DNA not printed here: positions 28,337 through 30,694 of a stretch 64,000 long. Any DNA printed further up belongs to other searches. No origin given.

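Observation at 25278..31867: NusG paralogue heading a translationally coupled dehydratase-aminotransferase-XDH-like gene set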

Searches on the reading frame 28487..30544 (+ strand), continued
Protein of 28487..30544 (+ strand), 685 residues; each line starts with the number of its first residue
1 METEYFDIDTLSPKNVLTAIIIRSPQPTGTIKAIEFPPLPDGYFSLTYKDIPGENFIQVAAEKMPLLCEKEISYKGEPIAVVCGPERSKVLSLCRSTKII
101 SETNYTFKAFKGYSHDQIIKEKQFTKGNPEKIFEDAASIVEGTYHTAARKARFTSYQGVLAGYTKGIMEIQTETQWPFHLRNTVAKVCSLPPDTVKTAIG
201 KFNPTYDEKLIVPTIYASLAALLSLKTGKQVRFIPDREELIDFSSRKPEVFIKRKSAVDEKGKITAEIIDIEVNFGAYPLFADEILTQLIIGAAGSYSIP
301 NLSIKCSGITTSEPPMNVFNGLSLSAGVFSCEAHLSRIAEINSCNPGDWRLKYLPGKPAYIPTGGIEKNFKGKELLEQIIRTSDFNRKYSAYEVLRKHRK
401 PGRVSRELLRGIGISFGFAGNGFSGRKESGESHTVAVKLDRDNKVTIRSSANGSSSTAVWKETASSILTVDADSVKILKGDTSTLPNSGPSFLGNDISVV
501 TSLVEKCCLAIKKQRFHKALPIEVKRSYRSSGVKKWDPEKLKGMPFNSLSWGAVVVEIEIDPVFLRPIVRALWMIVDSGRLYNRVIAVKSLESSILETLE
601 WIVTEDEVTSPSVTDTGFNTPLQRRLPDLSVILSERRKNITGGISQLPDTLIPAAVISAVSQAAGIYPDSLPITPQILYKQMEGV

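Call 51: find_encoding_contigs(protein=P0059, flank=10000, max_places=1)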
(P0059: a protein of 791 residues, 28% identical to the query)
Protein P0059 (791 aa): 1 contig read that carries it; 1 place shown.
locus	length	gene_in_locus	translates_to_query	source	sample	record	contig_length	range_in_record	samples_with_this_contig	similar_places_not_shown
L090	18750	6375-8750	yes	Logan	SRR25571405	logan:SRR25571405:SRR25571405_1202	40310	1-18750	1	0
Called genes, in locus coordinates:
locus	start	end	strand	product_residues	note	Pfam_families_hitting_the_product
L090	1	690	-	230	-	?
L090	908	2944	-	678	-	-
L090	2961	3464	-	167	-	-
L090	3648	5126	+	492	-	PF13727:CoA_binding_3 (weak), PF01073:3Beta_HSD, PF01370:Epimerase, PF02719:Polysacc_synt_2, PF04321:RmlD_sub_bind, PF07993:NAD_binding_4, PF08659:KR, PF16363:GDP_Man_Dehyd, +3 more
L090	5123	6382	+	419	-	PF01041:DegT_DnrJ_EryC1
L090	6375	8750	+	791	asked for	PF01315:Ald_Xan_dh_C (weak), PF02738:MoCoBD_1, PF20256:MoCoBD_2 (faint)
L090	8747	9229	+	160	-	PF00111:Fer2, PF13085:Fer2_3, PF01799:Fer2_2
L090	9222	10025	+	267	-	PF00941:FAD_binding_5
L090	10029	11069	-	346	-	PF02547:Queuosine_synth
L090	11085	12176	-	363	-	PF13173:AAA_14 (faint), PF20720:nSTAND3 (faint), PF05496:RuvB_N, PF00004:AAA, PF07728:AAA_5 (weak), PF17864:AAA_lid_4, PF05491:WHD_RuvB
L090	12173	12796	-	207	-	PF01330:RuvA_N, PF14520:HHH_5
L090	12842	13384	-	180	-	PF02075:RuvC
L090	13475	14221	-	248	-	PF20772:TACO1_YebC_N, PF01709:Transcrip_reg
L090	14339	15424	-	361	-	PF01312:Bac_export_2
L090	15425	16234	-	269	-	PF01311:Bac_export_1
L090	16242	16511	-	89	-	PF01313:Bac_export_3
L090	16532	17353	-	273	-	PF00813:FliP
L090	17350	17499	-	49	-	-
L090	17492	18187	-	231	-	PF04347:FliO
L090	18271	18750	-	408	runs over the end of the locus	PF01052:FliMN_C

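Call 52: find_encoding_contigs(protein=P0050, flank=10000, max_places=1)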
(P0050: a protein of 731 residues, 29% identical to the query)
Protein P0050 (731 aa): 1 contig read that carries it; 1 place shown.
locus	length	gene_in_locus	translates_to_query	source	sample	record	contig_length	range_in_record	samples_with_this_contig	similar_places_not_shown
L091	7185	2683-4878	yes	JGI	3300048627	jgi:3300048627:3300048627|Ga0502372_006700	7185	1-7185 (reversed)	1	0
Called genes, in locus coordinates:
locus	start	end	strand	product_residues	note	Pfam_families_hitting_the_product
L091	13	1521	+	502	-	PF08659:KR (faint), PF04321:RmlD_sub_bind, PF01073:3Beta_HSD, PF01370:Epimerase, PF02719:Polysacc_synt_2, PF07993:NAD_binding_4 (faint), PF16363:GDP_Man_Dehyd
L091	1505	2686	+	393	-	PF00155:Aminotran_1_2, PF01041:DegT_DnrJ_EryC1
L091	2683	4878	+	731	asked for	PF01315:Ald_Xan_dh_C (weak), PF02738:MoCoBD_1, PF20256:MoCoBD_2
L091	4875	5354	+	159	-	PF00111:Fer2, PF01799:Fer2_2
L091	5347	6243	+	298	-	PF00941:FAD_binding_5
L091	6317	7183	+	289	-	?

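Call 53: find_encoding_contigs(protein=P0052, flank=10000, max_places=1)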
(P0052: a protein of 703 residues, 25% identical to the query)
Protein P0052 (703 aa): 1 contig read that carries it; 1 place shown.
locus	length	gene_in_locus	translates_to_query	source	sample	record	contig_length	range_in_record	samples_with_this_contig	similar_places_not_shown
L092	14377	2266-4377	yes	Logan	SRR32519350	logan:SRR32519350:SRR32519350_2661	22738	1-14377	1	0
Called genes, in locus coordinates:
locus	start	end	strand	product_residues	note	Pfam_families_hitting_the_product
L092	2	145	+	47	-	?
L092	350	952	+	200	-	PF00440:TetR_N (weak), PF13977:TetR_C_6 (weak)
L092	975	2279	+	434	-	PF07969:Amidohydro_3 (weak), PF01979:Amidohydro_1, PF07969:Amidohydro_3 (weak)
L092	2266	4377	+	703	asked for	PF01315:Ald_Xan_dh_C, PF02738:MoCoBD_1, PF20256:MoCoBD_2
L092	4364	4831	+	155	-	PF00111:Fer2 (weak), PF13085:Fer2_3 (weak), PF01799:Fer2_2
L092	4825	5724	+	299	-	PF00941:FAD_binding_5, PF03450:CO_deh_flav_C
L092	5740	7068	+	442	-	PF01979:Amidohydro_1, PF07969:Amidohydro_3 (weak)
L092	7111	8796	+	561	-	-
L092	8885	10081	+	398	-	PF00291:PALP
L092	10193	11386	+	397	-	PF01546:Peptidase_M20, PF07687:M20_dimer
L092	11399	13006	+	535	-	PF07969:Amidohydro_3, PF01979:Amidohydro_1 (weak), PF07969:Amidohydro_3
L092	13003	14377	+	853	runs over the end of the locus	PF13085:Fer2_3 (weak), PF01799:Fer2_2, PF01315:Ald_Xan_dh_C, PF02738:MoCoBD_1, PF20256:MoCoBD_2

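Call 54: find_encoding_contigs(protein=P0055, flank=10000, max_places=1)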
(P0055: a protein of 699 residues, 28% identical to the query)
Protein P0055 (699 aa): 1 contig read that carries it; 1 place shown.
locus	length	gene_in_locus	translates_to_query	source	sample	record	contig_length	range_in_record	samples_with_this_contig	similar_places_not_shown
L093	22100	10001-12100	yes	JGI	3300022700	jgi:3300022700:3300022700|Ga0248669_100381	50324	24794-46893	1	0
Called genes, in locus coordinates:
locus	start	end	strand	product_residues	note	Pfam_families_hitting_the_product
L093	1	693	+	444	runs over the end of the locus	PF01979:Amidohydro_1, PF07969:Amidohydro_3 (weak)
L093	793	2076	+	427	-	PF07969:Amidohydro_3 (faint), PF01979:Amidohydro_1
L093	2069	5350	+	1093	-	PF14691:Fer4_20, PF00070:Pyr_redox (faint), PF00890:FAD_binding_2 (faint), PF01266:DAO, PF01946:Thi4, PF07992:Pyr_redox_2, PF12831:FAD_oxidored (weak), PF13450:NAD_binding_8, +3 more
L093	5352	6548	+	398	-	PF04389:Peptidase_M28 (faint), PF01546:Peptidase_M20, PF07687:M20_dimer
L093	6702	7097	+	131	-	PF13366:PDDEXK_3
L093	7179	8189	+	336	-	PF02729:OTCace_N, PF00185:OTCace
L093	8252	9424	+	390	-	PF00291:PALP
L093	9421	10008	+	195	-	PF12804:NTP_transf_3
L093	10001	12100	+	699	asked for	PF01315:Ald_Xan_dh_C, PF02738:MoCoBD_1, PF20256:MoCoBD_2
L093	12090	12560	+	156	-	PF00111:Fer2, PF01799:Fer2_2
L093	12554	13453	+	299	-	PF00941:FAD_binding_5, PF03450:CO_deh_flav_C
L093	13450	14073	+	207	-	-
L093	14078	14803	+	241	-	PF13938:DUF4213, PF04016:DUF364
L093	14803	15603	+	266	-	PF02625:XdhC_CoxI, PF02254:TrkA_N (faint), PF13478:XdhC_C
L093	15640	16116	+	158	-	PF03266:NTPase_1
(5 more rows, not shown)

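Call 63: find_encoding_contigs(protein=P0251, flank=10000, max_places=1)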
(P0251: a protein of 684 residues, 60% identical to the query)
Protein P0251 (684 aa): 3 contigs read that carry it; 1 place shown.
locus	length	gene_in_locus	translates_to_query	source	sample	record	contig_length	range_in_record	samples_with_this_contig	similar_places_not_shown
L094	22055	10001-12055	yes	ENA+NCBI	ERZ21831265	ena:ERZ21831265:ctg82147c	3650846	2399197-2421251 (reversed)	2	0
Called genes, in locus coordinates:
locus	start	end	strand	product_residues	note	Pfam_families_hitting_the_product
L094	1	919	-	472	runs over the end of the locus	-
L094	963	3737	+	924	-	PF07517:SecA_DEAD, PF00270:DEAD (weak), PF01043:SecA_PP_bind, PF21090:P-loop_SecA, PF07516:SecA_SW, PF02810:SEC-C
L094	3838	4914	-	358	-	PF00781:DAGK_cat (weak)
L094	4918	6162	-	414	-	-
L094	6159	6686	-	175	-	-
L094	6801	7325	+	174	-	PF02357:NusG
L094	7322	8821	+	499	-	PF13727:CoA_binding_3 (weak), PF01073:3Beta_HSD, PF01370:Epimerase, PF02719:Polysacc_synt_2, PF04321:RmlD_sub_bind, PF07993:NAD_binding_4 (weak), PF13460:NAD_binding_10, PF16363:GDP_Man_Dehyd, +1 more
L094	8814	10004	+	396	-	PF01041:DegT_DnrJ_EryC1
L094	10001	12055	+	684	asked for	PF02738:MoCoBD_1, PF20256:MoCoBD_2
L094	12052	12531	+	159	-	PF00111:Fer2 (weak), PF13085:Fer2_3 (weak), PF01799:Fer2_2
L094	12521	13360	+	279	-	PF00941:FAD_binding_5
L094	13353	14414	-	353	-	PF02547:Queuosine_synth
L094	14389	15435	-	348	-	PF05496:RuvB_N, PF20720:nSTAND3 (faint), PF13401:AAA_22 (faint), PF00004:AAA, PF07728:AAA_5 (weak), PF17864:AAA_lid_4, PF05491:WHD_RuvB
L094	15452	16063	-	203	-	PF01330:RuvA_N, PF00633:HHH (faint), PF14520:HHH_5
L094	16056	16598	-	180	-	PF02075:RuvC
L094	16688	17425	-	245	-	PF20772:TACO1_YebC_N, PF01709:Transcrip_reg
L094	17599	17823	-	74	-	-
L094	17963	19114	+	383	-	PF03102:NeuB, PF08666:SAF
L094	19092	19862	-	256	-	PF03309:Pan_kinase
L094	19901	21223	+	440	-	PF13393:tRNA-synt_His, PF00587:tRNA-synt_2b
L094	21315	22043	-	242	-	PF02463:SMC_N, PF09818:ABC_ATPase (faint), PF00005:ABC_tran, PF13304:AAA_21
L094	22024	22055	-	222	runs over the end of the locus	PF00528:BPD_transp_1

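Call 72: search_protein_families(library=pfam, proteins=[L052:2-472:+, L072:26-457:+, L034:8270-9382:+, L034:9384-9920:+, L008:5453-6712:+, L009:5483-6835:+, L094:4918-6162:-, L090:908-2944:-], max_evalue=0.1)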
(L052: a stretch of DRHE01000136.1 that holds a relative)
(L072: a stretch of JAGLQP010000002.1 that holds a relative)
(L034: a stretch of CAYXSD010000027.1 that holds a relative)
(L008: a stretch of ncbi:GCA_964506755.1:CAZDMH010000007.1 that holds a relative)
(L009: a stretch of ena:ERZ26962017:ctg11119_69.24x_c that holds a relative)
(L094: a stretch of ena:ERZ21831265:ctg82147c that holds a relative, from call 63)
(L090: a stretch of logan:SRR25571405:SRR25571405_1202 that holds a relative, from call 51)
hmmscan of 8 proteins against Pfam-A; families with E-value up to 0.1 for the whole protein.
L052:2-472:+ (156 aa): 1 family
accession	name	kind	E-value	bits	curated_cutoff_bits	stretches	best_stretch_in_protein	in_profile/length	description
PF13478.12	XdhC_C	-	4e-28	98.9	29.7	1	1-134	11-125/125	XdhC Rossmann domain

L072:26-457:+ (143 aa): 0 families

L034:8270-9382:+ (370 aa): 4 families
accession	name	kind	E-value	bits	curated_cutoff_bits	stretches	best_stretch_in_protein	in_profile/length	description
PF16822.11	ALGX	-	0.0078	16.3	26.5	0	257-300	54-97/268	SGNH hydrolase-like domain, acetyltransferase AlgX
PF13807.11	GNVR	-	0.0092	16.3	27.7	1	275-337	17-79/82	G-rich domain on putative tyrosine kinase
PF02706.20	Wzz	-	0.013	16.3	25.5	1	15-50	1-35/91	Chain length determinant protein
PF24622.1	TMP_4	-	0.066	13.8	27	0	199-229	12-42/77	Tape measure protein domain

L034:9384-9920:+ (178 aa): 3 families
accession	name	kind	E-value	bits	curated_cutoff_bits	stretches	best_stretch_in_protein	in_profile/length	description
PF02357.24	NusG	-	3.1e-08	34.5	22.2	1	1-99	1-85/93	Transcription termination factor nusG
PF00467.35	KOW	-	0.00015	21.9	22.3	1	125-155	1-31/32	KOW motif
PF23290.1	KOW5_SPT5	-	0.068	13.1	27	0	127-147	4-24/46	Transcription elongation factor SPT5, fifth KOW domain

L008:5453-6712:+ (419 aa): 3 families
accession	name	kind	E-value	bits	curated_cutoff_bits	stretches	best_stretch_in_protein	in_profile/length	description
PF13807.11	GNVR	-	2.4e-05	24.6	27.7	1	315-388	5-78/82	G-rich domain on putative tyrosine kinase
PF14197.11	Cep57_CLD_2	-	0.0068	16.9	27.1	1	245-293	11-55/67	Centrosome localisation domain of PPC89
PF02706.20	Wzz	-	0.097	13.4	25.5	1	13-47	1-35/91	Chain length determinant protein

L009:5483-6835:+ (450 aa): 1 family
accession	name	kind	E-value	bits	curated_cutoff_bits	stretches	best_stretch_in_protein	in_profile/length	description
PF13807.11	GNVR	-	0.00094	19.5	27.7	1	349-420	8-79/82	G-rich domain on putative tyrosine kinase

L094:4918-6162:- (414 aa): 1 family
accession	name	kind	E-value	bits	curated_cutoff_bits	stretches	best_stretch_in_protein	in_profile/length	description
PF05036.18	SPOR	-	2.8e-07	31.2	21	1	339-411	2-75/76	SPOR domain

L090:908-2944:- (678 aa): 1 family
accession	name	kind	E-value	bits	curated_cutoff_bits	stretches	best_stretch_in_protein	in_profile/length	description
PF05036.18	SPOR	-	0.001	19.8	21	1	605-675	2-75/76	SPOR domain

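Call 106: search_protein_representatives(alignment_id=A3)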
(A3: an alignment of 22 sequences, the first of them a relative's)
Query: 22 sequences, 691 profile positions. Proteins with E-value up to 0.001 (for the whole library): 29092; up to 1e-10: 13964; up to 1e-30: 4444. The best 150 are listed.
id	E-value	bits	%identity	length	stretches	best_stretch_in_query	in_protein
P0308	1.2e-256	870.0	-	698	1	3-690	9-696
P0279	2.6e-247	839.1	-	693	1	5-689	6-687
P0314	1.2e-246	836.9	-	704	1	5-689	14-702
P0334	2.1e-246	836.1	-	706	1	7-686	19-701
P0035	3.6e-245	832.0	-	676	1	1-691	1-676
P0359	3.7e-243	825.4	-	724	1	4-687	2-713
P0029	7.8e-243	824.3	-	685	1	5-690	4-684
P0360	6.8e-241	817.9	-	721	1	4-689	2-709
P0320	1.4e-238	810.2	-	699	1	4-687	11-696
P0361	1.6e-236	803.4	-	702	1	5-681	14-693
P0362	8.4e-235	797.7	-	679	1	1-690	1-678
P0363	1.3e-232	790.5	-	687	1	7-690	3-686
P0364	9.9e-231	784.3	-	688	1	3-690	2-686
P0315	2.7e-230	782.8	-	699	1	9-683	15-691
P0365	5.2e-229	778.6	-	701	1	5-689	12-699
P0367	1.9e-227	773.4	-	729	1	4-690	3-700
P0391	7.7e-206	702.0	-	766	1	4-686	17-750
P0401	1.6e-200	684.5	-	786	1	4-687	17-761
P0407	2.1e-196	670.8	-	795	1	5-688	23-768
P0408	2.4e-196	670.6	-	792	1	5-690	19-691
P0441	2.0e-184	631.2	-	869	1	6-689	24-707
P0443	3.6e-184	630.4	-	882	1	6-687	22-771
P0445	8.0e-183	625.9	-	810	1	7-689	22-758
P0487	1.0e-172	592.5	-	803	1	5-690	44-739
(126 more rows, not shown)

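Call 107: list_cluster_members(proteins=[P0391, P0401, P0407, P0408, P0441, P0443, P0445, P0487, P0359, P0367])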
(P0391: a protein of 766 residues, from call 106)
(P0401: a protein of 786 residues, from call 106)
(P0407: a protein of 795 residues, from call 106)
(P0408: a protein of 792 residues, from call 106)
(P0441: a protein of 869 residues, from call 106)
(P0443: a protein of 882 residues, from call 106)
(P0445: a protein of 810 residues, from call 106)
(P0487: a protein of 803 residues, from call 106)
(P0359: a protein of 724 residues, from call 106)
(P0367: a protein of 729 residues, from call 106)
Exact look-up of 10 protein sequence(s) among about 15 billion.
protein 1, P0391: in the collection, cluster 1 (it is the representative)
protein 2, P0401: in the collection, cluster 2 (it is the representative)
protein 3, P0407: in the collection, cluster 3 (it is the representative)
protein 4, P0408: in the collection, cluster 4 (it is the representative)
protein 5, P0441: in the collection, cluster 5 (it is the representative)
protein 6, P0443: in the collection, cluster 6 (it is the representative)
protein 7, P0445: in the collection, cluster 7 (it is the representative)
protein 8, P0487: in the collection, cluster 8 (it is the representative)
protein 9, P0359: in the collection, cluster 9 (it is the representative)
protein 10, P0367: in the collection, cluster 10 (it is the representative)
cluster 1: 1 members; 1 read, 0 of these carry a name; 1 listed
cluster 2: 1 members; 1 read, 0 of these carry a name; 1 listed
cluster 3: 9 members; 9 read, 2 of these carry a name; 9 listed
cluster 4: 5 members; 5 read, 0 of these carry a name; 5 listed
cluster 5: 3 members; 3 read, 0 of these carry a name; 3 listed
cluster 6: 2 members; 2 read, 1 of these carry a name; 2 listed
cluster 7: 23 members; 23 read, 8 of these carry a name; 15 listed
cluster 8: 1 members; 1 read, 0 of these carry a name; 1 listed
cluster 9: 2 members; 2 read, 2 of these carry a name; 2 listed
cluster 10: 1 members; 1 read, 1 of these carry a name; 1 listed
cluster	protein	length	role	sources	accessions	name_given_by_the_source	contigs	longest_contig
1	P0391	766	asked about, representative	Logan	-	-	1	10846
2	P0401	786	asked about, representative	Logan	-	-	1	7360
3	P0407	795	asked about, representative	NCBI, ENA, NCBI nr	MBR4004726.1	MAG: xanthine dehydrogenase family protein [Treponema sp.] | xanthine dehydrogenase family protein [Treponema sp.]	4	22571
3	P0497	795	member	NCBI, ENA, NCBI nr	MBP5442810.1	MAG: xanthine dehydrogenase family protein [Treponema sp.] | xanthine dehydrogenase family protein [Treponema sp.]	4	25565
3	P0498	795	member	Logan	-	-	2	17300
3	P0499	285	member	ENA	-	-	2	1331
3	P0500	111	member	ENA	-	-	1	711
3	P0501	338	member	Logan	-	-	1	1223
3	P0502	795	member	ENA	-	-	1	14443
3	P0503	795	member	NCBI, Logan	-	-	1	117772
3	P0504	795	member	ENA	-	-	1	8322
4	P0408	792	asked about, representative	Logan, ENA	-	-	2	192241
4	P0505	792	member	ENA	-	-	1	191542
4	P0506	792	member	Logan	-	-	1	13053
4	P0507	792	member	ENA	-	-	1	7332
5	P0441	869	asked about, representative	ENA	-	-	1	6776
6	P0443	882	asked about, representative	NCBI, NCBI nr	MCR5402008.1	MAG: xanthine dehydrogenase family protein molybdopterin-binding subunit [Treponema sp.] | xanthine dehydrogenase family protein molybdopterin-binding subunit [Treponema sp.]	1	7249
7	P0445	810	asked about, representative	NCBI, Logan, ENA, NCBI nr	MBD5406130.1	MAG: xanthine dehydrogenase family protein [Treponema sp.] | xanthine dehydrogenase family protein [Treponema sp.]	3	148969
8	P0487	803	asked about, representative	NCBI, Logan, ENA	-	-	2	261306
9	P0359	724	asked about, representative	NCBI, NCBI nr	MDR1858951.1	MAG: xanthine dehydrogenase family protein molybdopterin-binding subunit [Treponema sp.] | xanthine dehydrogenase family protein molybdopterin-binding subunit [Treponema sp.]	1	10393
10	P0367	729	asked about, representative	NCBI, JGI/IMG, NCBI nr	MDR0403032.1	MAG: xanthine dehydrogenase family protein molybdopterin-binding subunit [Treponema sp.] | CO/xanthine dehydrogenase Mo-binding subunit | xanthine dehydrogenase family protein molybdopterin-binding subunit [Treponema sp.]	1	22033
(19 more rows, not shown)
